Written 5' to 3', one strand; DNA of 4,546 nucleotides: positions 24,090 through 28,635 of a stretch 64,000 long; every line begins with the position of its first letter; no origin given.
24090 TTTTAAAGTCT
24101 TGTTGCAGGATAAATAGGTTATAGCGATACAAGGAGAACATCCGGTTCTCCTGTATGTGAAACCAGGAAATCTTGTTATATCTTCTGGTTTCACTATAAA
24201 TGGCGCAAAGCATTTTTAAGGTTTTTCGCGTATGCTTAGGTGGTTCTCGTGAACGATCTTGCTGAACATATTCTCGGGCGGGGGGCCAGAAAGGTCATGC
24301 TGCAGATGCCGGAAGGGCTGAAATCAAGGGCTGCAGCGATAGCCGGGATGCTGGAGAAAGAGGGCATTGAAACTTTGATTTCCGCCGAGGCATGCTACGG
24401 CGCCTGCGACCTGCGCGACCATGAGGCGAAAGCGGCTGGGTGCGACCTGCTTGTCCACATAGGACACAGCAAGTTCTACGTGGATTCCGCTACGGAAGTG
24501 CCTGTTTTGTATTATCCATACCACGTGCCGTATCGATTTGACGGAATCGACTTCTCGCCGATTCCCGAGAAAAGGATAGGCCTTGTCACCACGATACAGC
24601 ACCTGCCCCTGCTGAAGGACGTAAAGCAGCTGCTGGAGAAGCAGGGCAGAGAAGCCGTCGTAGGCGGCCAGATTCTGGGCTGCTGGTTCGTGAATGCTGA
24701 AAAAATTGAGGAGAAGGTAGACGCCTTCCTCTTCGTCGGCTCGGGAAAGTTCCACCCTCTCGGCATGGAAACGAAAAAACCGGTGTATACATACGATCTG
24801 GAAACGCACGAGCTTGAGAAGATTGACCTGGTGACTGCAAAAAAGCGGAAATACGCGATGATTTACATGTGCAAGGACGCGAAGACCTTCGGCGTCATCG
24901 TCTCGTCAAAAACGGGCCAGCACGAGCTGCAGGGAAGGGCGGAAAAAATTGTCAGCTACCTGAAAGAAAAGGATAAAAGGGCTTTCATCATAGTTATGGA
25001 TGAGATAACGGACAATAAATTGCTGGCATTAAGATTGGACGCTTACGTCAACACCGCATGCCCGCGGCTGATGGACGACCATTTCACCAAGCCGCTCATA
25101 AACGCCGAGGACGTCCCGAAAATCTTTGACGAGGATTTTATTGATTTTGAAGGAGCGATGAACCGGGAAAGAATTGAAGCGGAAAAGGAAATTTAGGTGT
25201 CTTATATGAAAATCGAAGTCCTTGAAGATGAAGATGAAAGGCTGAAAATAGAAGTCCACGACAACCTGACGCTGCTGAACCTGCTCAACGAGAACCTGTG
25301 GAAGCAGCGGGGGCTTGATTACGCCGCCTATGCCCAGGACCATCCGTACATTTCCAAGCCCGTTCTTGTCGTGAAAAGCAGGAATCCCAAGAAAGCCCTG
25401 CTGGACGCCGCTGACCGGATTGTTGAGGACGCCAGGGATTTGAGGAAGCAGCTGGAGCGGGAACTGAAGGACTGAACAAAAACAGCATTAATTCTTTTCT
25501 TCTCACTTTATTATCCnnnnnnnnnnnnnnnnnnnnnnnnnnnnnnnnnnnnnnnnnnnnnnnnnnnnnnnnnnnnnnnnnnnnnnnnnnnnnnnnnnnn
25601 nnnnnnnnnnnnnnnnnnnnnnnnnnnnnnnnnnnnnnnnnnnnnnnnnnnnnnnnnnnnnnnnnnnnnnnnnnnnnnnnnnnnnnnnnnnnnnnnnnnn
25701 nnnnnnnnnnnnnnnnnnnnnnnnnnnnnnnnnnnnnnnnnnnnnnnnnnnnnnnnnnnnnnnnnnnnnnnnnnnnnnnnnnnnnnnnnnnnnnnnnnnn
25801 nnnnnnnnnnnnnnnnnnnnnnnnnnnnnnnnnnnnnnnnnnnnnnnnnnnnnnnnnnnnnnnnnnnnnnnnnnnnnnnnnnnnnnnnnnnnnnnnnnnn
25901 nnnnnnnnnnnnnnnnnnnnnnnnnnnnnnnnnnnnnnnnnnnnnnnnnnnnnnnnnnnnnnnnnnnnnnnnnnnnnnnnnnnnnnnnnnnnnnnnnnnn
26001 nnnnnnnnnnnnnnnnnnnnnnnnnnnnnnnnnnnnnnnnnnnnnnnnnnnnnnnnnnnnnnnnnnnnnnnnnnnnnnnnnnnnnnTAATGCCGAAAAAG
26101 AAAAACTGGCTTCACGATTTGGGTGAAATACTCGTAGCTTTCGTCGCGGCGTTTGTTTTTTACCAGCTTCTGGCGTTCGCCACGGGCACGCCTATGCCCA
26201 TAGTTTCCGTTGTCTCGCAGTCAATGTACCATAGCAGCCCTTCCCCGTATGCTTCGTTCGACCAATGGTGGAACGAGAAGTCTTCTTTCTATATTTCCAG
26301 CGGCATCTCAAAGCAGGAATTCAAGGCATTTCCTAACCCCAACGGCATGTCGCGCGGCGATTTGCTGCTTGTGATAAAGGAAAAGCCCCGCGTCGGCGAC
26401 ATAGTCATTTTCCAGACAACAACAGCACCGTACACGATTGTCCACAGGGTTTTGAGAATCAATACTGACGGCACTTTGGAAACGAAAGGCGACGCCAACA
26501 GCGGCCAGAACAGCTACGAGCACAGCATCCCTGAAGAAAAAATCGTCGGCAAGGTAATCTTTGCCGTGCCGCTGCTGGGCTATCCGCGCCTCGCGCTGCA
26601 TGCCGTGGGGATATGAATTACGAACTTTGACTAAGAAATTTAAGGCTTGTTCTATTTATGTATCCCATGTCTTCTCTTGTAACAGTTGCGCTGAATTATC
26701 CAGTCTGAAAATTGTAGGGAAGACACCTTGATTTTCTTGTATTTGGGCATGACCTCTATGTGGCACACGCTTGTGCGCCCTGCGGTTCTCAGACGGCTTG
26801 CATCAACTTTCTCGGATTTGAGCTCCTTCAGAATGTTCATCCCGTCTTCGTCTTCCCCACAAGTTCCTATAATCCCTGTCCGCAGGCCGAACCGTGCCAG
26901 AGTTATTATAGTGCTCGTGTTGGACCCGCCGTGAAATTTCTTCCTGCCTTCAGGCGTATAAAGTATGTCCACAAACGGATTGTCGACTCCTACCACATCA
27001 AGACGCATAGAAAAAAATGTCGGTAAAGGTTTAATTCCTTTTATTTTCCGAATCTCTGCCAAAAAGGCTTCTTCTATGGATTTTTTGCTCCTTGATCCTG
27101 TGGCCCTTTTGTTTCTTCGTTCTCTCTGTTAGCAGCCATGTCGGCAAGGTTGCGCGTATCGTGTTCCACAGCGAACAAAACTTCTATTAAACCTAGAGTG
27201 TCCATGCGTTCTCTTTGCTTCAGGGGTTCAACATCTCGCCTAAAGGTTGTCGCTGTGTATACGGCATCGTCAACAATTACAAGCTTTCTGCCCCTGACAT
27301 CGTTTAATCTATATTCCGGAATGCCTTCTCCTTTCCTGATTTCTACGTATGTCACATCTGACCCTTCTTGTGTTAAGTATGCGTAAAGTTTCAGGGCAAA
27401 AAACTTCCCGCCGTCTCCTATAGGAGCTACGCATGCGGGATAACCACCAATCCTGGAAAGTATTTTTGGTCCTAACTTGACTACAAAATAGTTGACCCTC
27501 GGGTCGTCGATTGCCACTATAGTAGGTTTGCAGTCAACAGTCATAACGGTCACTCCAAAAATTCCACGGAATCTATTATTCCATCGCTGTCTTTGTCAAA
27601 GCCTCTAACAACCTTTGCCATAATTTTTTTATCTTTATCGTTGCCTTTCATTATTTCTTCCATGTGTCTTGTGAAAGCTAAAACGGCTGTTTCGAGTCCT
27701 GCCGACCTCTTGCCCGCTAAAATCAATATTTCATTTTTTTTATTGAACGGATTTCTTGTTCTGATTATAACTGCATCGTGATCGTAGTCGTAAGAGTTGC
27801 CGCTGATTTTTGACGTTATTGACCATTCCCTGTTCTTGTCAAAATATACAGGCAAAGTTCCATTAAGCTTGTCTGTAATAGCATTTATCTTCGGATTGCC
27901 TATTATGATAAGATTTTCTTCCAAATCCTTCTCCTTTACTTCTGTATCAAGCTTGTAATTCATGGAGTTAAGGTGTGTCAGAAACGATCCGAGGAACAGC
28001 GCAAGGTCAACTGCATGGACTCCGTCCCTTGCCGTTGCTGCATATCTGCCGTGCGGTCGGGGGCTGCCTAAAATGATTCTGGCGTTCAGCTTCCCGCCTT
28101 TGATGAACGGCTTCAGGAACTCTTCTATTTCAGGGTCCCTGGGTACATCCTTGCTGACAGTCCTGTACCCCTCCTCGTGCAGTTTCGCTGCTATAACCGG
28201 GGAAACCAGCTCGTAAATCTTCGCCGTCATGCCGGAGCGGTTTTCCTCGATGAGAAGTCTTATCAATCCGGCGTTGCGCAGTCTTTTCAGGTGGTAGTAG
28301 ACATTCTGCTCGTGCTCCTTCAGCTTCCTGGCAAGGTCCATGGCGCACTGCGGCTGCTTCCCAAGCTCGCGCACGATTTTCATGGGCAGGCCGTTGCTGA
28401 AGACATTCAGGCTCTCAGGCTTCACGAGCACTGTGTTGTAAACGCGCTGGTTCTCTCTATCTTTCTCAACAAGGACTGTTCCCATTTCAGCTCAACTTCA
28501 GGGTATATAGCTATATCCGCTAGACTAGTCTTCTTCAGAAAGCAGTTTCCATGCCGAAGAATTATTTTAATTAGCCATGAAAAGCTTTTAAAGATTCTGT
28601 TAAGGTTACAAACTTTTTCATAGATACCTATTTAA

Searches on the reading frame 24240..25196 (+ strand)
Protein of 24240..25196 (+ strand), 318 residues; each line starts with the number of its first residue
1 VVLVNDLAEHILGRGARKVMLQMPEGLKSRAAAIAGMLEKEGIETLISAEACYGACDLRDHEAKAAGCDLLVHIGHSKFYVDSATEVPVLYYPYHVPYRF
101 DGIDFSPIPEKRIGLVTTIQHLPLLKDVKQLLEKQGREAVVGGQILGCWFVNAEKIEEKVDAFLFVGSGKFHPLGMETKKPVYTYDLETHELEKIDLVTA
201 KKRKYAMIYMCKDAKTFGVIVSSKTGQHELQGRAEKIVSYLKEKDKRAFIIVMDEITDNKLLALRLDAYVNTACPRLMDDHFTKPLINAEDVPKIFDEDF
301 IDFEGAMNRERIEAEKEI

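Call 13: search_protein_families(library=pfam, proteins=[window:24240-25196:+], max_evalue=0.00001)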
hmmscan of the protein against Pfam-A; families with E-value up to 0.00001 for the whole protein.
window:24240-25196:+ (318 aa): 1 family
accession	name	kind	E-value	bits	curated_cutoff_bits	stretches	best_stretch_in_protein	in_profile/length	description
PF01866.22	Diphthamide_syn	-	5.2e-63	213.7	33.2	1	23-289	1-285/302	Putative diphthamide synthesis protein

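Call 15: list_cluster_members(proteins=[window:24240-25193:+, window:11336-12715:+, window:531-2033:+, window:46429-47559:-, window:47793-48374:+, window:43645-44643:-, window:42134-43306:-, window:57199-63117:-])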
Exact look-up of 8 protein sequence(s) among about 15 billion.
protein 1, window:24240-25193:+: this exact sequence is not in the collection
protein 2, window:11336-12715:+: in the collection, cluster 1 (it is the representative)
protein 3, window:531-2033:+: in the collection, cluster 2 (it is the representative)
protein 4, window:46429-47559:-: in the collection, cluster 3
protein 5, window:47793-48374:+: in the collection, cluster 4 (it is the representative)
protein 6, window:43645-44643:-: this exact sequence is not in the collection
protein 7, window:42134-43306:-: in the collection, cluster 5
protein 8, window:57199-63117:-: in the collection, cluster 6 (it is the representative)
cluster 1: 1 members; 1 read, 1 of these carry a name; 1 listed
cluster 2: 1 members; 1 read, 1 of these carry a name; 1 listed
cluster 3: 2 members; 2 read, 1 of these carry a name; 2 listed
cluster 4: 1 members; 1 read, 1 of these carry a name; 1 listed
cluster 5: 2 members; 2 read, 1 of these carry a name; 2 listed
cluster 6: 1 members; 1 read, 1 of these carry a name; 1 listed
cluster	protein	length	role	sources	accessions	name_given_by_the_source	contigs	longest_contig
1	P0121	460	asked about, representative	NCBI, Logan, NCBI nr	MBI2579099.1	MAG: signal recognition particle protein [Candidatus Aenigmarchaeota archaeon] | signal recognition particle protein [Candidatus Aenigmarchaeota archaeon]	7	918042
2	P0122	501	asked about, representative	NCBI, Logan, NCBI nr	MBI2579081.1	MAG: cysteine--tRNA ligase [Candidatus Aenigmarchaeota archaeon] | cysteine--tRNA ligase [Candidatus Aenigmarchaeota archaeon]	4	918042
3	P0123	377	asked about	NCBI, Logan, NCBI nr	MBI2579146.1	MAG: LuxR family transcriptional regulator [Candidatus Aenigmarchaeota archaeon] | LuxR family transcriptional regulator [Candidatus Aenigmarchaeota archaeon]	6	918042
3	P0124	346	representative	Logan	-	-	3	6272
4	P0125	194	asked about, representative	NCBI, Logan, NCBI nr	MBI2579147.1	MAG: potassium channel protein [Candidatus Aenigmarchaeota archaeon] | potassium channel protein [Candidatus Aenigmarchaeota archaeon]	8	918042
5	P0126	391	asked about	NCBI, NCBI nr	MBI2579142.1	MAG: DEAD/DEAH box helicase [Candidatus Aenigmarchaeota archaeon] | DEAD/DEAH box helicase [Candidatus Aenigmarchaeota archaeon]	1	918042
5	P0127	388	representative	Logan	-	-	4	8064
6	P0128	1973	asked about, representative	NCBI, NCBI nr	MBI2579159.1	MAG: hypothetical protein HYW26_05585 [Candidatus Aenigmarchaeota archaeon] | hypothetical protein [Candidatus Aenigmarchaeota archaeon]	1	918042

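Call 55: find_homologous_proteins(query=P0121, max_evalue=1e-30)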
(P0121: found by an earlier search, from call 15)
Query P0121 (460 aa): 7855 proteins with E <= 1e-30 among 8000 candidates; the best 120 are listed.
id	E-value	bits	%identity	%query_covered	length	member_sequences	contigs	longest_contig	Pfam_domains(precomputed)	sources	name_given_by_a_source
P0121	8.1e-291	982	100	100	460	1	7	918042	PF02881.25,PF02978.27,PF01656.30,PF13401.13,PF00448.29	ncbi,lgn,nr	ncbi:MAG: signal recognition particle protein [Candidatus Aenigmarchaeota archaeon]|nr:signal recogn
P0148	1.0e-233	794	83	94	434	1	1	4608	PF02881.25,PF02978.27,PF01656.30,PF13401.13,PF00448.29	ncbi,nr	ncbi:MAG: signal recognition particle protein [Candidatus Aenigmarchaeota archaeon]|nr:signal recogn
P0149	4.1e-226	769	83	94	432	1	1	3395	PF02881.25,PF02978.27,PF01656.30,PF00448.29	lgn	-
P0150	1.8e-220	751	79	94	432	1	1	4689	PF02881.25,PF02978.27,PF01656.30,PF13401.13,PF00448.29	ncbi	-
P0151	1.1e-219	748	79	94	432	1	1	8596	PF02881.25,PF02978.27,PF01656.30,PF13401.13,PF00448.29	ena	-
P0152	5.2e-216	736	78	94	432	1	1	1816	PF02881.25,PF02978.27,PF01656.30,PF13401.13,PF00448.29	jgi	jgi:signal recognition particle subunit SRP54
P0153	1.8e-198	678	71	94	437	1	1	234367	PF02881.25,PF02978.27,PF13401.13,PF00448.29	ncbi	ncbi:MAG: signal recognition particle receptor subunit alpha [Candidatus Aenigmatarchaeota archaeon]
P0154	6.6e-197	673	71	94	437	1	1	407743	PF02881.25,PF02978.27,PF00448.29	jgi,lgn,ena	-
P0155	3.9e-196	670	72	94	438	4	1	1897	PF02881.25,PF02978.27,PF00448.29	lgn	-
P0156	4.3e-195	667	70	94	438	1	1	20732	PF02881.25,PF02978.27,PF00448.29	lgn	-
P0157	7.5e-195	666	69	94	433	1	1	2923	PF02881.25,PF02978.27,PF01656.30,PF13401.13,PF00448.29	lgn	-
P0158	1.1e-194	666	68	94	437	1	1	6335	PF02881.25,PF02978.27,PF01656.30,PF00448.29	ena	-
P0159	2.8e-194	664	69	94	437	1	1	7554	PF02881.25,PF02978.27,PF01656.30,PF00448.29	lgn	-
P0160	2.2e-193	661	70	94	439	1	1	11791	PF02881.25,PF02492.26,PF02978.27,PF00448.29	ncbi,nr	ncbi:MAG: signal recognition particle receptor subunit alpha [Candidatus Aenigmarchaeota archaeon]|n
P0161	4.1e-193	661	68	94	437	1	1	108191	PF02881.25,PF02492.26,PF02978.27,PF01656.30,PF13401.13,PF00448.29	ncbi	-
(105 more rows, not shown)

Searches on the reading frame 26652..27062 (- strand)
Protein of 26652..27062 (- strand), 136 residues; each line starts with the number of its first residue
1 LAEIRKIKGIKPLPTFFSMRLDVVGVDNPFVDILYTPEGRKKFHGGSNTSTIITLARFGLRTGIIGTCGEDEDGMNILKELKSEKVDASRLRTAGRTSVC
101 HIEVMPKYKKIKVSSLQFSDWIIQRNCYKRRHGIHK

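Call 70: search_protein_families(library=pfam, proteins=[window:26652-27062:-], max_evalue=0.0001)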
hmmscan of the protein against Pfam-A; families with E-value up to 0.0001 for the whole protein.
window:26652-27062:- (136 aa): 1 family
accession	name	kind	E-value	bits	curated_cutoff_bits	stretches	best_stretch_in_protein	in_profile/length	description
PF00294.29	PfkB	-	8.5e-07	29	25.8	1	36-106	27-99/302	pfkB family carbohydrate kinase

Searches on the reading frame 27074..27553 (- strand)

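Call 70: search_protein_families(library=pfam, proteins=[window:27074-27553:-], max_evalue=0.0001)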
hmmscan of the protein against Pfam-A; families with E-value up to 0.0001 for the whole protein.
window:27074-27553:- (159 aa): 1 family
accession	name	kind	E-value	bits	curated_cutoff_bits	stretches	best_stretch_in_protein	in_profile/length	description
PF00156.33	Pribosyltran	-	1.3e-05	25.1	26.3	1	36-117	27-115/158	Phosphoribosyl transferase domain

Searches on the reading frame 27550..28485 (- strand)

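Call 13: search_protein_families(library=pfam, proteins=[window:27550-28485:-], max_evalue=0.00001)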
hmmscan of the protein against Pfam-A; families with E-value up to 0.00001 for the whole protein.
window:27550-28485:- (311 aa): 3 families
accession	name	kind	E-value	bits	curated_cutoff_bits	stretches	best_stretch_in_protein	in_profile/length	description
PF05124.17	S_layer_C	-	4.2e-11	43.2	23.9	1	177-272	97-174/177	S-layer like family, outer domain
PF12840.13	HTH_20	-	5.5e-09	36.3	27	1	30-76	2-49/51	Helix-turn-helix domain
PF01022.26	HTH_5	-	2e-07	31.2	22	1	36-75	6-45/47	Bacterial regulatory protein, arsR family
